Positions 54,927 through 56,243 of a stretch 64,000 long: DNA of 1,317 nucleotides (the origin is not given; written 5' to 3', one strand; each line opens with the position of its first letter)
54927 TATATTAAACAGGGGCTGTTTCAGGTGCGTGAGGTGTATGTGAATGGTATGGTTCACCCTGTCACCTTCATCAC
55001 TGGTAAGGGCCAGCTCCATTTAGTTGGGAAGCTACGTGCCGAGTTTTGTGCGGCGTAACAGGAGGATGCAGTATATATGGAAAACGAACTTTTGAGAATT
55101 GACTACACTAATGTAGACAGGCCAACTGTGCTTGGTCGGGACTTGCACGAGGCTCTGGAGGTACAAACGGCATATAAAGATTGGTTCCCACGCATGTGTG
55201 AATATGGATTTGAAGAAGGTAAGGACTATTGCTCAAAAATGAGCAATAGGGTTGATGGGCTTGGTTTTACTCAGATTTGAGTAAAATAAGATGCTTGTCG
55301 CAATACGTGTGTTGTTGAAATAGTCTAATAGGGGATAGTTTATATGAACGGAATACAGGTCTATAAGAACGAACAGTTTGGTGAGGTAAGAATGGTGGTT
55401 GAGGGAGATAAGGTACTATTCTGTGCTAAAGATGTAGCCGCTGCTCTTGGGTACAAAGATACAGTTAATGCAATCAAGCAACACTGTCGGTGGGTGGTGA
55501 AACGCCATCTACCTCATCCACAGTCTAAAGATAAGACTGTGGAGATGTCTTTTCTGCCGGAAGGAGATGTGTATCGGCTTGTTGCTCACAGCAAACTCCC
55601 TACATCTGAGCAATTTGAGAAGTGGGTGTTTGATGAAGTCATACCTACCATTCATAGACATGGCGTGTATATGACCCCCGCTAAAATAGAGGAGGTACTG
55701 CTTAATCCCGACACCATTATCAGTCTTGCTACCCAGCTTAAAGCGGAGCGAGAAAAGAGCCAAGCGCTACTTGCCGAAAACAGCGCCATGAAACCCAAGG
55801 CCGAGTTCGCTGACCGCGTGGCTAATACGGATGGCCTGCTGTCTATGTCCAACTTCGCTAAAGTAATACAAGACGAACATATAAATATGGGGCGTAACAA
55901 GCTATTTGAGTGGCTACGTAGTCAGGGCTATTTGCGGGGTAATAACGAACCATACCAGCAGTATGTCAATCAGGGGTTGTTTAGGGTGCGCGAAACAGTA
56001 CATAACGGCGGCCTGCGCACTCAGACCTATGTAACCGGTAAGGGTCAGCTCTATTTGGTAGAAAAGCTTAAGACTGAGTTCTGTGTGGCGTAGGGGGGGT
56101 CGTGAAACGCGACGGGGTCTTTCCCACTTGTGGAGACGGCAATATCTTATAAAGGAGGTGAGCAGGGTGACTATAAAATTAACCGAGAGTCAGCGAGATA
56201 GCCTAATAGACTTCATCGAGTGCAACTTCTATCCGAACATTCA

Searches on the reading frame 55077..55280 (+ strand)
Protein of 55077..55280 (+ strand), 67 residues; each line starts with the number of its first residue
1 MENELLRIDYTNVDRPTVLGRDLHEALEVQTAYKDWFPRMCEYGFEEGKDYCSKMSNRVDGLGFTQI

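Call 3: search_protein_families(library=pfam, proteins=[window:55077-55280:+], max_evalue=0.01)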
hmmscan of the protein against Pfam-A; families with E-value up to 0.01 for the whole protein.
window:55077-55280:+ (67 aa): 1 family
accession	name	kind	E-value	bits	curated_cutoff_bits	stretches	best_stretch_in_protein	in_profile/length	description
PF08346.17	AntA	-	1.7e-12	48.2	27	1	18-56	1-40/68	AntA/AntB antirepressor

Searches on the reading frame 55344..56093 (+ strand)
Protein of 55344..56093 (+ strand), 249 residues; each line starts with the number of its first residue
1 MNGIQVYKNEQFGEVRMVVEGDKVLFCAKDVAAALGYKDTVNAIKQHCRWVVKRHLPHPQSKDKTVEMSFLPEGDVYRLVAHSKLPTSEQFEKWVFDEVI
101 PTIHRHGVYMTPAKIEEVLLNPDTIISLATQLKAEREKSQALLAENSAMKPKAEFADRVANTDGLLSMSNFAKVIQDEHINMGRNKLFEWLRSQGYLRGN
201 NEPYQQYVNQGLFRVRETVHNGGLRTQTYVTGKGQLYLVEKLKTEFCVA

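Call 3: search_protein_families(library=pfam, proteins=[window:55344-56093:+], max_evalue=0.01)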
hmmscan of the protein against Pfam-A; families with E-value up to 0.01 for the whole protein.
window:55344-56093:+ (249 aa): 3 families
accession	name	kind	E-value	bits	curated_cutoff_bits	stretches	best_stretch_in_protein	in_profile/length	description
PF03374.19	ANT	-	5.3e-29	101.2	25.3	1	145-243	3-106/108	Phage antirepressor protein KilAC domain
PF02498.22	Bro-N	-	9.2e-20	71.5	25.6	1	14-101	1-96/96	BRO family, N-terminal domain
PF05667.16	CCDC22_CC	-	0.0076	15.9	39.2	1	112-203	56-144/477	CCDC22 protein coiled-coil region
